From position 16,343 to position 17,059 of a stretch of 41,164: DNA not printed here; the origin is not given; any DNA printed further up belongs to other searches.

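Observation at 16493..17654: Split receptor-binding protein: fibre-anchor stub followed by a stand-alone LamG lectin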

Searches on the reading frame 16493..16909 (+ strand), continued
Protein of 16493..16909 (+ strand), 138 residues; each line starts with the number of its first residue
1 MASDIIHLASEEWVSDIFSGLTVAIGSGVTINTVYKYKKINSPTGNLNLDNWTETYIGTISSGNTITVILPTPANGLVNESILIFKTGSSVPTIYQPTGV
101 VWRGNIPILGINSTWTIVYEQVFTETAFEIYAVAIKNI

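Call 84: search_dna_similar(query=L018:6328-6822:+, collection=phages, mode=protein, max_evalue=0.01, max_rows=15)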
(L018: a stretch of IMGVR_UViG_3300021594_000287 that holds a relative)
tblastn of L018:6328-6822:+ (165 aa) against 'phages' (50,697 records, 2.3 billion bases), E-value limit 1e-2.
Records with a match: 8; places in all: 10; records where one place covers at least 80% of the query: 1.
Best place of each record, by identity: <60% 8.
By first word of the organism name: Sinorhizobium 5; Mesorhizobium 2; Curvibacter 1.
By host as written in the record: Sinorhizobium meliloti 4; Mesorhizobium loti R7ANS 2; Sinorhizobium meliloti 2011 1; Curvibacter sp. IMCC26059 1.
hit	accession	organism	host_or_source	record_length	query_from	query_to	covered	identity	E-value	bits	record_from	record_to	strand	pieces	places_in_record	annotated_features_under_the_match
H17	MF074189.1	Sinorhizobium phage phiM5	Sinorhizobium meliloti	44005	15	159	88%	24.8%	2e-3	43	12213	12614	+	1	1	hypothetical protein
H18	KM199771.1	Mesorhizobium phage vB_MloP_Lo5R7ANS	Mesorhizobium loti R7ANS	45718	60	165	64%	32.7%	7e-6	50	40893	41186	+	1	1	hypothetical protein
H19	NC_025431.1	Mesorhizobium phage vB_MloP_Lo5R7ANS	Mesorhizobium loti R7ANS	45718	60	165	64%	32.7%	7e-6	50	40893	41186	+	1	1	hypothetical protein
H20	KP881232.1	Sinorhizobium phage phiM9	Sinorhizobium meliloti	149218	56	165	67%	28.2%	7e-7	53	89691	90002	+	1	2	hypothetical protein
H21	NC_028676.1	Sinorhizobium phage phiM9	Sinorhizobium meliloti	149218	56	165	67%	28.2%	7e-7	53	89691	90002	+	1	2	hypothetical protein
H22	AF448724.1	Sinorhizobium phage PBC5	Sinorhizobium meliloti 2011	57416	71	165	58%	29.5%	3e-5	49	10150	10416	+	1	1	orf15: unknown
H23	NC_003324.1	Sinorhizobium phage PBC5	Sinorhizobium meliloti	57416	71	165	58%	29.5%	3e-5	49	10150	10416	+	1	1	hypothetical protein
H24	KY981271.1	Curvibacter phage P26059A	Curvibacter sp. IMCC26059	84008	85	162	47%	34.6%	2e-3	43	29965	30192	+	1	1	hypothetical protein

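Call 85: get_annotated_region(hit=H17, flank=5000)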
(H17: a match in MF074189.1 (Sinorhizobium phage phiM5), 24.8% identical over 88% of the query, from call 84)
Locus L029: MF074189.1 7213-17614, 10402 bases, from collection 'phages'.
description: Sinorhizobium phage phiM5, complete genome.
organism: Sinorhizobium phage phiM5 (NCBI taxid 2005789)
taxonomy: Viruses; Duplodnaviria; Heunggongvirae; Uroviricota; Caudoviricetes
host: Sinorhizobium meliloti; source: -; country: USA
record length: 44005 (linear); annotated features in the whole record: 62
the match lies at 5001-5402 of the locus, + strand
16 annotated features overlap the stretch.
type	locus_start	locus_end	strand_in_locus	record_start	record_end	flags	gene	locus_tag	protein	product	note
CDS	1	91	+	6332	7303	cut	-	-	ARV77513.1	major capsid protein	Sm_phiM5_11; detected in phage particle proteome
tRNA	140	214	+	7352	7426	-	-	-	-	tRNA-Met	-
CDS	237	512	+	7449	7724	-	-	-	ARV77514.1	hypothetical protein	Sm_phiM5_13; detected in phage particle proteome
CDS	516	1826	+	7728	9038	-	-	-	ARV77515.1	GDSL/SGNH hydrolase family protein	Sm_phiM5_14; detected in phage particle proteome; GDSL/SGNH hydrolase family protein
CDS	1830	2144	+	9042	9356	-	-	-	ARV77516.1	hypothetical protein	Sm_phiM5_15; hypothetical protein conserved in LUZ24-like phages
CDS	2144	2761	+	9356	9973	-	-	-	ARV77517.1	tail tubular protein A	Sm_phiM5_16; detected in phage particle proteome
CDS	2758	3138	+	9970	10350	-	-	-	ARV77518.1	putative minor tail protein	Sm_phiM5_17; detected in phage particle proteome; putative minor tail protein/hypothetical protein conserved in ...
CDS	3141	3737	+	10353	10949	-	-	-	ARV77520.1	hypothetical protein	Sm_phiM5_18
CDS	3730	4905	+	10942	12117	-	-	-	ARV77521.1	putative host-binding tail fiber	Sm_phiM5_19; detected in phage particle proteome; putative host-binding tail fiber/rhizophage-conserved protein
CDS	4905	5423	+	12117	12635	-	-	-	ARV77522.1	hypothetical protein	Sm_phiM5_21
CDS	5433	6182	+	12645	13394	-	-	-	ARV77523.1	putative endolysin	Sm_phiM5_22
CDS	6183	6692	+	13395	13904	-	-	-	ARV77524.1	putative holin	Sm_phiM5_23; putative holin (colicin structure E1 2i88_A)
CDS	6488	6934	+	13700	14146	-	-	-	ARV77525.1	putative spanin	Sm_phiM5_24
CDS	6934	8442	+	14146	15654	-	-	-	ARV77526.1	structural protein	Sm_phiM5_25; detected in phage particle proteome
CDS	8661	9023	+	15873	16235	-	-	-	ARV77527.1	hypothetical protein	Sm_phiM5_26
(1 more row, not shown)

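Call 86: get_annotated_region(hit=H20, flank=5000)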
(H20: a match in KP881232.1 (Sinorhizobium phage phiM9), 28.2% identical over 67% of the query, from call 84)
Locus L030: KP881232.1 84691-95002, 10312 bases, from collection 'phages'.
description: Sinorhizobium phage phiM9, complete genome.
organism: Sinorhizobium phage phiM9 (NCBI taxid 1636182)
taxonomy: Viruses; Duplodnaviria; Heunggongvirae; Uroviricota; Caudoviricetes; Pootjesviridae; Emnonavirus; Emnonavirus phiM9
host: Sinorhizobium meliloti; source: -; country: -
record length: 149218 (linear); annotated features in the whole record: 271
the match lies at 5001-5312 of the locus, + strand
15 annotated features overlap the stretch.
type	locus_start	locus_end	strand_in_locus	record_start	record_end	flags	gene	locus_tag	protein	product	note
CDS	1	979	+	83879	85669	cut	-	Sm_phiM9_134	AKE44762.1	hypothetical protein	contains Peptidase S74 domain, chaperone of endosialidase (pfam13884)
CDS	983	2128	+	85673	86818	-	-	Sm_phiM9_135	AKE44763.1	hypothetical protein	-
CDS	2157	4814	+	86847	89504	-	-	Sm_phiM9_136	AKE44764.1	tail collar domain protein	similar to Sinorhizobium meliloti phage phiM12 protein Sm_phiM12_124, similar to gp12 short tail fiber protein, T4-like ...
CDS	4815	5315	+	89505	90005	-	-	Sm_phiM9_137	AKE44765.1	hypothetical protein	similar to Sinorhizobium phage PBC5 hypothetical protein PBC5p15; hypothetical protein, similar to Sm_phiM9_138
CDS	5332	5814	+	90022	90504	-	-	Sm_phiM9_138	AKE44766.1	hypothetical protein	similar to Sinorhizobium phage PBC5 hypothetical protein PBC5p15; hypothetical protein, similar to Sm_phiM9_137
CDS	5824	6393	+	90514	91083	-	-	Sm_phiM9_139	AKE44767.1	hypothetical protein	-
CDS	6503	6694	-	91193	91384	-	-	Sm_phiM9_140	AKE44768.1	hypothetical protein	-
CDS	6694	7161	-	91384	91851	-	-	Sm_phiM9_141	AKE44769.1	hypothetical protein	similar to Sinorhizobium meliloti phage Sm_phiM12_431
CDS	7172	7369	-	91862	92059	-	-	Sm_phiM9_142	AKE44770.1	hypothetical protein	-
CDS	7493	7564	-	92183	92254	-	-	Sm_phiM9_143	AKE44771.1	hypothetical protein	-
CDS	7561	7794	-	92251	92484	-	-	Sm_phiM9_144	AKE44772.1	hypothetical protein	-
CDS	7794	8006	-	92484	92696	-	-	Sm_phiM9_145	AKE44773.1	hypothetical protein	-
CDS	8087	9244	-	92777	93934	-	-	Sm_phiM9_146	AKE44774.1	putative UDP-galactopyranose mutase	-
CDS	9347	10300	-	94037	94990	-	-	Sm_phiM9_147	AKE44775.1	putative N-acetylmuramoyl-L-alanine amidase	peptidoglycan hydrolase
CDS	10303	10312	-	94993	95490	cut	-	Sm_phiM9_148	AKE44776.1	hypothetical protein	-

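Call 90: search_protein_families(library=phrogs, alignment_id=A4, max_evalue=0.1)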
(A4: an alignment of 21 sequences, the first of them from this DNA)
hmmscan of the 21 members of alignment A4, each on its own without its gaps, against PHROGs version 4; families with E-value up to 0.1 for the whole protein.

A. member 1, seq(113 aa): 0 families

B. families by the number of members that match (of 21 scanned): 8 families
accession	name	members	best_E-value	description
phrog_9017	-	3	0.015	tail fiber protein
phrog_19200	-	1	0.0015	virion structural protein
phrog_2674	-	1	0.0088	-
phrog_21978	-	1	0.012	-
phrog_29125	-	1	0.028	-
phrog_1176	-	1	0.035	-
phrog_25747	-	1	0.036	tail fiber protein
phrog_37225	-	1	0.076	-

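Call 93: find_encoding_contigs(protein=P0043, flank=4000, max_places=2)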
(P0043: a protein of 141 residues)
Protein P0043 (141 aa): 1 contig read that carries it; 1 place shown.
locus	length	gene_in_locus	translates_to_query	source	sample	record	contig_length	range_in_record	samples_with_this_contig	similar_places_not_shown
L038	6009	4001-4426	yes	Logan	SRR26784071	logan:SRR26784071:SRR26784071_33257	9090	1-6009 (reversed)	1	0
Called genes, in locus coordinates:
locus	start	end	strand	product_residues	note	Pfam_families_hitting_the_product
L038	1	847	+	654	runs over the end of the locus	-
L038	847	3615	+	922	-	-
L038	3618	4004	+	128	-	-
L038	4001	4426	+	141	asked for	-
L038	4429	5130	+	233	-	PF09603:Fib_succ_major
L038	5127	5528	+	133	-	-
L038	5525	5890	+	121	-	PF07087:DUF1353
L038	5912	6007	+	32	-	?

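Call 94: find_encoding_contigs(protein=P0033, flank=4000, max_places=2)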
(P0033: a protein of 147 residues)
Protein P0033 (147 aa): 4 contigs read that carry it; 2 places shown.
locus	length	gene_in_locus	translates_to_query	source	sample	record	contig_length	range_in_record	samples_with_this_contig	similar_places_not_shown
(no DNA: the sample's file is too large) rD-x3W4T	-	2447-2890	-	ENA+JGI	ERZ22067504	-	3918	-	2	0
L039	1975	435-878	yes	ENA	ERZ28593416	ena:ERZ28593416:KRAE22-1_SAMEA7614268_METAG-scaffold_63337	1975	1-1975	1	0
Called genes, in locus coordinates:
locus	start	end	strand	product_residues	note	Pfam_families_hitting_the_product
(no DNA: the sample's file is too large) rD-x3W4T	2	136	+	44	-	?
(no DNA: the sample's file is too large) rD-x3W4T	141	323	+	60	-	-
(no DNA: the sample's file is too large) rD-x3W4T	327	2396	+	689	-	-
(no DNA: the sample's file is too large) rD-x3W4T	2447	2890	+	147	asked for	-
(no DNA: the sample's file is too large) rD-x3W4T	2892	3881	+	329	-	PF02012:BNR (faint), PF25852:DUF6242_C (faint), PF15902:Sortilin-Vps10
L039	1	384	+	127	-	?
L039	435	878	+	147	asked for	-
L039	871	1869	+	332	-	PF02012:BNR (faint), PF25852:DUF6242_C (faint), PF15902:Sortilin-Vps10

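Call 95: find_encoding_contigs(protein=P0036, flank=4000, max_places=2)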
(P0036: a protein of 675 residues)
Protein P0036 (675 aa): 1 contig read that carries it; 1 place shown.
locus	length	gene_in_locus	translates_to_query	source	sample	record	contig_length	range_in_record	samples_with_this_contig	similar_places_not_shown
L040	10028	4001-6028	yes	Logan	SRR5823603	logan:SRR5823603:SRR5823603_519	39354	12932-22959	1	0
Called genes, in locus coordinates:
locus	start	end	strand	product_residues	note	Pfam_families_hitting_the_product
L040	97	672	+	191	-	-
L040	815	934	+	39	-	-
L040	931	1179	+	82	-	-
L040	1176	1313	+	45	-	-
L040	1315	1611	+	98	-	-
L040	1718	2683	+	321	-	PF20459:DUF6712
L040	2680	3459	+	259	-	-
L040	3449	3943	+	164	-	-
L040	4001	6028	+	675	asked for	-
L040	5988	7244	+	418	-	-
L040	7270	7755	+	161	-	PF05105:Phage_holin_4_1 (weak)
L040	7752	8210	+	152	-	PF02557:VanY (weak), PF13539:Peptidase_M15_4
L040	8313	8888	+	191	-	-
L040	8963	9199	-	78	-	PF13443:HTH_26, PF01381:HTH_3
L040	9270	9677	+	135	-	PF01381:HTH_3 (weak)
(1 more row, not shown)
